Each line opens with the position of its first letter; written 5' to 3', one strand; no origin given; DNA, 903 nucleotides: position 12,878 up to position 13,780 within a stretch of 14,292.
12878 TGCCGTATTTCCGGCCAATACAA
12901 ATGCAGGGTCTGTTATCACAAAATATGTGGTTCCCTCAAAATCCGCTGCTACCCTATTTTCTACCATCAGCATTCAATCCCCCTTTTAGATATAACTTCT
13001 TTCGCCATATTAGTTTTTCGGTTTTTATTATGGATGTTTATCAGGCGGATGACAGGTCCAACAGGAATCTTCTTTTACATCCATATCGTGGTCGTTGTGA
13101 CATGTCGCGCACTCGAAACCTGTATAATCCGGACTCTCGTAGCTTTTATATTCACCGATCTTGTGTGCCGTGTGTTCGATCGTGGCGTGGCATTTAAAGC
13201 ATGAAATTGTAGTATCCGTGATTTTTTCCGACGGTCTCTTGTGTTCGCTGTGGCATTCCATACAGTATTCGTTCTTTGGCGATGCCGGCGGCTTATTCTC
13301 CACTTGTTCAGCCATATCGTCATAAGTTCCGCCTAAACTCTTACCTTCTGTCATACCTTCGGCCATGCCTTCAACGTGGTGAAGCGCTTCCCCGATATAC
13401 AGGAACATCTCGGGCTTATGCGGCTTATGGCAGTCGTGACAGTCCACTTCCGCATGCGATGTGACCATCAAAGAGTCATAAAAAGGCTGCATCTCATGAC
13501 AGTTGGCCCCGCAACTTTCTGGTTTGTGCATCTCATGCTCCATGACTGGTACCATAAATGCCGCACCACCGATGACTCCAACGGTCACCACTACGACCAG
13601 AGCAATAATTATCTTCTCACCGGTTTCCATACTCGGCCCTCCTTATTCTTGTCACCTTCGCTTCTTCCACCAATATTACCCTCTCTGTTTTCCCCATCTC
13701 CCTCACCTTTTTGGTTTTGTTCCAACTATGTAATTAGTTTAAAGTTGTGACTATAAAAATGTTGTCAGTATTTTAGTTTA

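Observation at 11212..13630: NapC/NirT-like membrane hexahaem and a surface-anchored pentahaem cytochrome head an operon of cytoplasmic O2/ROS scavengers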

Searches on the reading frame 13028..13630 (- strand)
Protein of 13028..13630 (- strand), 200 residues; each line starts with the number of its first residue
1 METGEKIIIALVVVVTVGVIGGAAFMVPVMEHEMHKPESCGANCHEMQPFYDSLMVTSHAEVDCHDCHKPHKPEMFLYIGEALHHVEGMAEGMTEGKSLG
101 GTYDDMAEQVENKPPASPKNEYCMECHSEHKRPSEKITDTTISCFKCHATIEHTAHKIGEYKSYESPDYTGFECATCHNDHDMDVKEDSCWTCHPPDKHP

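Call 3: search_protein_families(library=pfam, proteins=[window:13028-13630:-], max_evalue=0.01)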
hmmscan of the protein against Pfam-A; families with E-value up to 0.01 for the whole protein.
window:13028-13630:- (200 aa): 4 families
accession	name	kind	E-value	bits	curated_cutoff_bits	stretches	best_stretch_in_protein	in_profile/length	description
PF03264.19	Cytochrom_NNT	-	7.9e-08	32.7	24.1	1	9-155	6-171/174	NapC/NirT cytochrome c family, N-terminal region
PF14537.11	Cytochrom_c3_2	-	1.1e-06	29.4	25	1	122-194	8-78/79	Cytochrome c3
PF14522.11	Cytochrome_C7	-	1.1e-06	28.8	24.8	1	138-194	10-66/67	Cytochrome c7 and related cytochrome c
PF09699.15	Paired_CXXCH_1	-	0.00034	20.7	20.6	1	121-150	7-38/41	Doubled CXXCH motif (Paired_CXXCH_1)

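Call 4: search_protein_families(library=ncbifam, proteins=[window:13028-13630:-], max_evalue=0.01)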
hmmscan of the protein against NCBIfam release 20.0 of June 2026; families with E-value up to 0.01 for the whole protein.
window:13028-13630:- (200 aa): 3 families
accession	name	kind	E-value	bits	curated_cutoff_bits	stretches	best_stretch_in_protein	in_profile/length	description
TIGR03153.1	cytochr_NrfH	equivalog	7e-14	52.1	134.2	1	12-153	3-138/138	cytochrome c nitrite reductase small subunit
NF011606.0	PRK15032.1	equivalog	0.0022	17.2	455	1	8-71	17-84/390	pentaheme c-type cytochrome TorC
TIGR01905.1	paired_CXXCH_1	subfamily_domain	0.0089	15.9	25.2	1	119-152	5-40/41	doubled CXXCH domain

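Call 28: find_homologous_proteins(query=window:13028-13630:-, max_evalue=0.001)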
Query window:13028-13630:- (200 aa): 41 proteins with E <= 0.001 among 57 candidates.
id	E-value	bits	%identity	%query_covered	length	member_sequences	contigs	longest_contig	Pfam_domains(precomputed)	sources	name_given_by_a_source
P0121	1.1e-123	429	91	100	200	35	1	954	PF14537.12,PF03264.20,PF14522.12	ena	-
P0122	3.0e-112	392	83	100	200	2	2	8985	PF14537.12,PF03264.20,PF14522.12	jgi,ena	-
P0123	6.6e-112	391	82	100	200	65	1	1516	PF14537.12,PF03264.20,PF14522.12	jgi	jgi:cytochrome c nitrite reductase small subunit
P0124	3.2e-97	343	71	100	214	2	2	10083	PF14537.12,PF14522.12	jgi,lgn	jgi:cytochrome c nitrite reductase small subunit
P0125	6.4e-95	335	72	100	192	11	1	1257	PF14537.12,PF03264.20,PF14522.12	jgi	jgi:cytochrome c nitrite reductase small subunit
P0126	6.6e-94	332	73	100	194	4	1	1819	PF14537.12,PF14522.12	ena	-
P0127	7.0e-90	319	67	100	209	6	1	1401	PF03264.20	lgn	-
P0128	7.0e-86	306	68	100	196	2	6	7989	PF14537.12,PF03264.20,PF14522.12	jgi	jgi:cytochrome c nitrite reductase small subunit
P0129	3.5e-85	303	68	100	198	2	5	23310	PF14537.12,PF03264.20,PF14522.12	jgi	jgi:cytochrome c nitrite reductase small subunit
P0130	5.1e-84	300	67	100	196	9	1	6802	PF14522.12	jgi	jgi:cytochrome c nitrite reductase small subunit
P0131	9.5e-84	299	65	100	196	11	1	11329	PF14537.12,PF03264.20,PF14522.12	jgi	-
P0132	1.5e-83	298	65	100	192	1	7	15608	PF14537.12,PF14522.12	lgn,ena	-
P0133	2.5e-81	291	64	100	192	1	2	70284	PF09699.16,PF14537.12,PF14522.12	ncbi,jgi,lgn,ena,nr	ncbi:MAG TPA: hypothetical protein EYP28_06495 [Methanophagales archaeon]|nr:hypothetical protein [M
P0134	4.2e-80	287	66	100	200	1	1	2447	PF09699.16,PF14537.12,PF03264.20,PF14522.12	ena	-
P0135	2.0e-79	285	62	88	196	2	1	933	PF14537.12,PF14522.12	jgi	-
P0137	9.5e-79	282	62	98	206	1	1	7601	PF03264.20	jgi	-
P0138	2.4e-78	281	64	100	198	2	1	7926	PF14537.12,PF03264.20,PF14522.12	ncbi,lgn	-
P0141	4.9e-76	274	62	98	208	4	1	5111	PF14537.12,PF03264.20,PF14522.12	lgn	-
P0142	5.0e-76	273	61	100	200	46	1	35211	PF03264.20,PF14522.12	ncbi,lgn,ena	-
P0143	1.5e-73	265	60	99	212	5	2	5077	PF14537.12,PF03264.20,PF14522.12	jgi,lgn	jgi:nitrate/TMAO reductase-like tetraheme cytochrome c subunit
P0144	2.9e-72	261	58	100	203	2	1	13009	PF14537.12,PF03264.20,PF14522.12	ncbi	-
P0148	2.6e-70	255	58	100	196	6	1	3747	PF03264.20,PF14522.12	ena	-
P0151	2.1e-68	249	58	100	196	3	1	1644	PF14537.12,PF03264.20,PF14522.12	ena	-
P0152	2.0e-67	245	57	100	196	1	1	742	PF03264.20,PF14522.12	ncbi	-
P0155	7.3e-56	208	51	98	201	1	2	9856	PF14537.12,PF03264.20,PF14522.12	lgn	-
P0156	1.3e-39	155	45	99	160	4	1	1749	PF03264.20,PF22113.2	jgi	-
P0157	3.0e-26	111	38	83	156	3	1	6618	PF03264.20,PF22113.2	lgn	-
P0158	3.5e-24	104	36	85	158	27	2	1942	PF03264.20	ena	-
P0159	6.1e-24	103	37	83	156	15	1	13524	PF03264.20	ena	-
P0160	8.6e-24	103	36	85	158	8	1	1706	PF03264.20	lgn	-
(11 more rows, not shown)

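Call 29: find_encoding_contigs(protein=P0133, flank=6000, max_places=1)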
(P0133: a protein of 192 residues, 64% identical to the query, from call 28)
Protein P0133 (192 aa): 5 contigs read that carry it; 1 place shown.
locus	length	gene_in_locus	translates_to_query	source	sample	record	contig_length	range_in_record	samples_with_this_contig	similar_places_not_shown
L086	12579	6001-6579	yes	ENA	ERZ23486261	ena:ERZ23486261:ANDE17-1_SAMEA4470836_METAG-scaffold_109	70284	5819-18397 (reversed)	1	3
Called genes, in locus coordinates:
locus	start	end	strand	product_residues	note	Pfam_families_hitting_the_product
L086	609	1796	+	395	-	PF01960:ArgJ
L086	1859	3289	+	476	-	PF13598:DUF4139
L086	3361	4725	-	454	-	PF03215:Rad17, PF00004:AAA, PF21960:RCF1-5-like_lid (weak)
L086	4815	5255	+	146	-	PF13404:HTH_AsnC-type, PF13412:HTH_24, PF22451:NirdL-like_HTH (faint), PF01037:AsnC_trans_reg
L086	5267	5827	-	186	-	PF04893:Yip1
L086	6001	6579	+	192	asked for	PF14522:Cytochrome_C7 (faint), PF09699:Paired_CXXCH_1 (faint), PF14537:Cytochrom_c3_2 (weak)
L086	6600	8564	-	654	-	PF01578:Cytochrom_C_asm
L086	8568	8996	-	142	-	-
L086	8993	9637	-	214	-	PF02085:Cytochrom_CIII (faint), PF14522:Cytochrome_C7 (faint)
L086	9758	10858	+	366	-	-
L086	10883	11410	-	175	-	PF14522:Cytochrome_C7 (faint)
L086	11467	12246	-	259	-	-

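Call 30: find_encoding_contigs(protein=P0142, flank=6000, max_places=1)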
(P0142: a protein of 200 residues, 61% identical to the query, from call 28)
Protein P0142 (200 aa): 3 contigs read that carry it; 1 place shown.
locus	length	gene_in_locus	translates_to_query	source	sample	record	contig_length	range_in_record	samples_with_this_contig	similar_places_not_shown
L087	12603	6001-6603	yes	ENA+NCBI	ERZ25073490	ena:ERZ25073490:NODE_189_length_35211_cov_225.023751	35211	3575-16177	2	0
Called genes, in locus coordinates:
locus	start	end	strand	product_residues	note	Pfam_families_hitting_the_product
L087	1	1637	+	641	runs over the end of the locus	PF02463:SMC_N, PF13175:AAA_15, PF13476:AAA_23, PF13304:AAA_21 (faint)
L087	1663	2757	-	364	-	PF00963:Cohesin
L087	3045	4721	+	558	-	PF00749:tRNA-synt_1c, PF03950:tRNA-synt_1c_C, PF20974:tRNA-synt_1c_C2 (faint)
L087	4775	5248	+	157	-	PF13404:HTH_AsnC-type, PF13412:HTH_24, PF08279:HTH_11 (faint), PF22451:NirdL-like_HTH (faint), PF01037:AsnC_trans_reg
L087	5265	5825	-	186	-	PF04893:Yip1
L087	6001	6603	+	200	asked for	PF03264:Cytochrom_NNT (weak), PF14522:Cytochrome_C7 (faint)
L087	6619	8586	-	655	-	PF01578:Cytochrom_C_asm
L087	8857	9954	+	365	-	PF13353:Fer4_12 (weak), PF04055:Radical_SAM, PF13186:SPASM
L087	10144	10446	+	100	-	-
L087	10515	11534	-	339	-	PF13404:HTH_AsnC-type, PF13412:HTH_24 (faint), PF14394:DUF4423 (faint), PF22451:NirdL-like_HTH, PF17805:AsnC_trans_reg2, PF22451:NirdL-like_HTH, PF17805:AsnC_trans_reg2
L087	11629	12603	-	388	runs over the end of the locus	PF14522:Cytochrome_C7 (faint), PF14537:Cytochrom_c3_2 (weak)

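Call 31: find_encoding_contigs(protein=P0159, flank=6000, max_places=1)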
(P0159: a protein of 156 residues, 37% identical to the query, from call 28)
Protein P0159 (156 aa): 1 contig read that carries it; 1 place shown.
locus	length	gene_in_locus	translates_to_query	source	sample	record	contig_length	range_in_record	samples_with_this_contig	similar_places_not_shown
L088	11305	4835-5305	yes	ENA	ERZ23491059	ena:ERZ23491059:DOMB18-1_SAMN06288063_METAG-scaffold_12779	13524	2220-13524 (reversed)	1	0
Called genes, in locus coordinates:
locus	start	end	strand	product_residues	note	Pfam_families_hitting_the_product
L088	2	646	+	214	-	?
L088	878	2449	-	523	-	PF00662:Proton_antipo_N (weak), PF00361:Proton_antipo_M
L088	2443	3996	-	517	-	PF00361:Proton_antipo_M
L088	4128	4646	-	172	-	PF01864:CarS-like, PF01148:CTP_transf_1 (weak)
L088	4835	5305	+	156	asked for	PF03264:Cytochrom_NNT (weak)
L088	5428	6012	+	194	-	PF14522:Cytochrome_C7 (faint), PF14537:Cytochrom_c3_2 (weak)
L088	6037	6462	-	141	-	-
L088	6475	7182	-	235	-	PF14522:Cytochrome_C7 (faint)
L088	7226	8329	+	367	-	-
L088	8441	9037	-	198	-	PF14522:Cytochrome_C7 (faint)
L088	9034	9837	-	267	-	-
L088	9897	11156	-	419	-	PF14522:Cytochrome_C7 (faint)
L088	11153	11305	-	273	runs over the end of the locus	PF14522:Cytochrome_C7 (faint)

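Call 37: find_related_loci(query=A2, collection=metagenome_contigs, flank=7000)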
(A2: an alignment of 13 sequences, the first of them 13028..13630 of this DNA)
Query A2 (200 aa) in metagenome_contigs; peptide patterns used: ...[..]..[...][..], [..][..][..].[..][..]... (x = any residue, [..] = any of these).
600 stretches matched a pattern (row limit reached: there are more); 27 encode a relative of the query (tblastn E <= 1e-3); 27 distinct loci.
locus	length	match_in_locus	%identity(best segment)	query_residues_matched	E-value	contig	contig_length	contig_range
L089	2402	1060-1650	81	4-200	2e-117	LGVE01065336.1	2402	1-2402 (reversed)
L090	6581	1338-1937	90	1-200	6e-109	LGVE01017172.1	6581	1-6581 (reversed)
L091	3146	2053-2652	85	1-200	4e-107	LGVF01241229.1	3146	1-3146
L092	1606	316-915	82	1-200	1e-111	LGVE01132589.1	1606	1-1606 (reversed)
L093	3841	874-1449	73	1-200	3e-100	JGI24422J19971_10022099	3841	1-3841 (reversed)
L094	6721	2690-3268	70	1-199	1e-92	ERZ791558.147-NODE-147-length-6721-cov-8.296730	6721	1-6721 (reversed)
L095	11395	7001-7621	62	1-199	3e-84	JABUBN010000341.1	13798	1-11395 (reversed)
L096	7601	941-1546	62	1-195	5e-83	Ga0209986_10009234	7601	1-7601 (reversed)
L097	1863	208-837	60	1-198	6e-81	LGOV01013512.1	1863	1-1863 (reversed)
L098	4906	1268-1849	64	1-200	3e-77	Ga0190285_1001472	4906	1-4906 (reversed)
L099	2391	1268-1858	62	1-199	4e-78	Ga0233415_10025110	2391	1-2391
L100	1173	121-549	78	58-200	2e-79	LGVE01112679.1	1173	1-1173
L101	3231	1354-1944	60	1-199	7e-69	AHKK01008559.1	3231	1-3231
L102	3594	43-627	62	1-199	1e-68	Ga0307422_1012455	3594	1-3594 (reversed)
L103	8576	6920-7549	60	1-200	9e-68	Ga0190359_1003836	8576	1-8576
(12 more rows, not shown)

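Call 66: search_protein_families(library=pfam, proteins=[L090:16-552:+, L090:591-992:-, L090:2658-3425:+, L090:3422-4642:+, L090:4871-5506:-, L090:5526-6308:-, L090:2813-3361:-, L086:8568-8996:-, L086:9758-10858:+, L087:5265-5825:-], max_evalue=0.01)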
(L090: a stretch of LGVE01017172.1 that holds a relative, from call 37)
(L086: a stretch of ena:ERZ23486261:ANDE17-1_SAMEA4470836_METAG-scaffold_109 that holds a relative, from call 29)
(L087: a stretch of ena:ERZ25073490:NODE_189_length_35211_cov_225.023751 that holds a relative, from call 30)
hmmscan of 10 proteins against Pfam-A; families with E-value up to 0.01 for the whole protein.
L090:16-552:+ (178 aa): 2 families
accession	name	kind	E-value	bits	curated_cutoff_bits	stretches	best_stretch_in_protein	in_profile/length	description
PF07992.20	Pyr_redox_2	-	2.3e-17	63.8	26.1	1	3-164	124-291/291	Pyridine nucleotide-disulphide oxidoreductase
PF00070.33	Pyr_redox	-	0.0003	21.7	22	1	22-92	2-80/82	Pyridine nucleotide-disulphide oxidoreductase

L090:591-992:- (133 aa): 0 families

L090:2658-3425:+ (255 aa): 8 families
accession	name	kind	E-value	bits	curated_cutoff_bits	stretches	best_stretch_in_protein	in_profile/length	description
PF00005.33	ABC_tran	-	3.4e-22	80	25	1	18-163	2-136/137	ABC transporter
PF13304.12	AAA_21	-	6.6e-09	36.7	27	2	29-48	1-20/304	AAA domain, putative AbiEii toxin, Type IV TA system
PF13175.12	AAA_15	-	0.00024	21.3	32.1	1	18-133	15-89/374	AAA ATPase domain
PF01637.24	ATPase_2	-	0.00082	19.7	33.2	1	24-46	17-39/225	ATPase domain predominantly from Archaea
PF02463.25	SMC_N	-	0.0011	18.8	40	0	28-51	25-51/220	RecF/RecN/SMC N terminal domain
PF13481.12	AAA_25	-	0.0022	18.1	27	1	24-47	30-53/195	AAA domain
PF13476.12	AAA_23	-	0.0028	18.7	27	1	18-47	11-39/201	AAA domain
PF03193.22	RsgA_GTPase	-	0.0094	16.2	30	0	7-51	87-130/174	RsgA GTPase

L090:3422-4642:+ (406 aa): 1 family
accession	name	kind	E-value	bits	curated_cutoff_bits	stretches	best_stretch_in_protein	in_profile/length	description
PF01458.23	SUFBD_core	-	8.5e-50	169.8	27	1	148-378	4-232/232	SUF system FeS cluster assembly, SufBD core domain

L090:4871-5506:- (211 aa): 0 families

L090:5526-6308:- (260 aa): 0 families

L090:2813-3361:- (182 aa): 0 families

L086:8568-8996:- (142 aa): 0 families

L086:9758-10858:+ (366 aa): 0 families

L087:5265-5825:- (186 aa): 1 family
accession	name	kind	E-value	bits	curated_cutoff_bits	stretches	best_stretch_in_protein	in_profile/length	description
PF04893.22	Yip1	-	1.7e-11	44.7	28.6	1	10-176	3-172/173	Yip1 domain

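Call 85: search_solved_structures(query=A5, max_evalue=10, show_alignments=2)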
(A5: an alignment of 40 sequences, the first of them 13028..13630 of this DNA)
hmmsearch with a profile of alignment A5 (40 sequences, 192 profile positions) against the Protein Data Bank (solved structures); distinct sequences matched with E-value up to 10: 21.
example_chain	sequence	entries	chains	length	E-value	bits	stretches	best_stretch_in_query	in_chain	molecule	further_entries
2j7a_C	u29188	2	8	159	3.2e-06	30.5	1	17-147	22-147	CYTOCHROME C QUINOL DEHYDROGENASE NRFH | NAPC/NIRT CYTOCHROME C FAMILY PROTEIN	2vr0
3oue_A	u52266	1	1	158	0.049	16.9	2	135-188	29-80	Cytochrome c family protein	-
1w7o_A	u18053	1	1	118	0.17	15.1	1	55-142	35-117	CYTOCHROME C3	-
1rwj_A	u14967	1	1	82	0.42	13.8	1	135-187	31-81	Cytochrome c family protein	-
1m1p_A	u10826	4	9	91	0.63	13.2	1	115-187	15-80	Small tetraheme cytochrome c | Periplasmic tetraheme cytochrome c CctA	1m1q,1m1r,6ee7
2ot4_A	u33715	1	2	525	0.68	13.1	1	114-172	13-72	Eight-heme nitrite reductase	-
2zo5_A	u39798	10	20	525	0.68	13.1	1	114-172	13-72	Eight-heme nitrite reductase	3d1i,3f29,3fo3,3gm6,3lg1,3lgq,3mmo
1x0t_A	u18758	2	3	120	0.72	13.1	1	94-141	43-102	Ribonuclease P protein component 4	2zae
3owm_A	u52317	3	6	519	1.1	12.5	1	114-172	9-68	Eight-heme nitrite reductase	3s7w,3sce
4q0t_A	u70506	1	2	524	1.1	12.5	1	114-172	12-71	Eight-heme nitrite reductase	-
3uu9_A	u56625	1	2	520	1.1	12.5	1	114-172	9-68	Eight-heme nitrite reductase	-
3rkh_A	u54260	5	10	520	1.1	12.5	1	114-172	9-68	Eight-heme nitrite reductase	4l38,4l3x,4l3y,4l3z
4q4u_A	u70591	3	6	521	1.1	12.5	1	114-172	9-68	Eight-heme nitrite reductase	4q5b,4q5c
6hr0_A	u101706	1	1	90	1.2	12.4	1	115-187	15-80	Cytochrome C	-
1jni_A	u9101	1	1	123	1.3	12.2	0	96-123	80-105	DIHEME CYTOCHROME C NAPB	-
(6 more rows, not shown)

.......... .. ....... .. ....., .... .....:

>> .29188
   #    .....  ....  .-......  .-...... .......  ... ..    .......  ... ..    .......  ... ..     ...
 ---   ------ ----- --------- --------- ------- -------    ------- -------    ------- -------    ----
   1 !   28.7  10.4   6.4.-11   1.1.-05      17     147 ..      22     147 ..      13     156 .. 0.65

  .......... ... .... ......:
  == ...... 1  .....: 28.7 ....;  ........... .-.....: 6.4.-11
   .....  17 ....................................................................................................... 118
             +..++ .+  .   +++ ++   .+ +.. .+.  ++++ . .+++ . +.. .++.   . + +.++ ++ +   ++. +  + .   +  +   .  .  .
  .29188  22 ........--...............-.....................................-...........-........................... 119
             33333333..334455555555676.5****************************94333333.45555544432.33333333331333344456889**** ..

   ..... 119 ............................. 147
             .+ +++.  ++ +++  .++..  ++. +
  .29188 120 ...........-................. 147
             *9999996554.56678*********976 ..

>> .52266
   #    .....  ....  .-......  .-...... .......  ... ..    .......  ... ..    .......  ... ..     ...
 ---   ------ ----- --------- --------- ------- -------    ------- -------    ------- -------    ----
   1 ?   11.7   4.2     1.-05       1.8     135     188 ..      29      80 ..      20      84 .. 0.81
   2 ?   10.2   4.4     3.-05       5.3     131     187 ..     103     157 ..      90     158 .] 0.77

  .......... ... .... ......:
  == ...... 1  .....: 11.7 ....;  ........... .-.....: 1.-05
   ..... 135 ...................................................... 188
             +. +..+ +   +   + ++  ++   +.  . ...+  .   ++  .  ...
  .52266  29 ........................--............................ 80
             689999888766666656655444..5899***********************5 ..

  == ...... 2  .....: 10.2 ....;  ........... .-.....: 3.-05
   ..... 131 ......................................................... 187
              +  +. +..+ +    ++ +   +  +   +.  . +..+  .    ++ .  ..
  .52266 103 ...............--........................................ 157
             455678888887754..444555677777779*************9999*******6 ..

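Call 88: predict_structure(alignment_id=A5)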
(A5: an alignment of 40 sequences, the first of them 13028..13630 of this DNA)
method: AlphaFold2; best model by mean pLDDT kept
length: 200 residues; sequences in the alignment: 40
mean_pLDDT: 63.4   pTM: 0.44
mean pLDDT of the five models: 63.4, 60.8, 55.8, 51.2, 49.3
residues with pLDDT >= 90: 0; 70-90: 65; 50-70: 97; < 50: 38
segments of 3 or more residues with pLDDT < 50: 110-117, 156-184
pLDDT, mean of each block of 10 residues (from residue 1): 84 83 72 62 53 64 67 66 74 83 64 48 67 65 79 51 35 39 52 62
secondary structure, 60 per line:
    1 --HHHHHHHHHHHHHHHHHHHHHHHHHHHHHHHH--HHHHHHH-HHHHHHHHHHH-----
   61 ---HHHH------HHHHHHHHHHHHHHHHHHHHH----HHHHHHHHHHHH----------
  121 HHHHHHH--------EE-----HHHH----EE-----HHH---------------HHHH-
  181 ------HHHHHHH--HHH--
elements in order: H3-34 H37-43 H45-55 H64-67 H74-94 H99-110 H121-127 H143-146 H176-179 H187-193

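Call 91: fold_search(model_id=the predicted structure, library=pdb)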
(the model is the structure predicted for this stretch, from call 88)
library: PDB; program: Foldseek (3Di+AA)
matches with E <= 10: 3; with E <= 0.001: 0
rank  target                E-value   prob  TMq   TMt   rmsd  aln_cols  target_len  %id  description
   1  6sbx_A                9.1e+00  0.06  0.13  0.38   7.8        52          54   15  CdbA Form Two (released 2020-04-22)
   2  6sbx_C                9.1e+00  0.06  0.13  0.37   7.8        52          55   15  CdbA Form Two (released 2020-04-22)
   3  6sbw                  9.6e+00  0.06  0.12  0.42   7.7        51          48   16  CdbA Form One (released 2020-04-22)
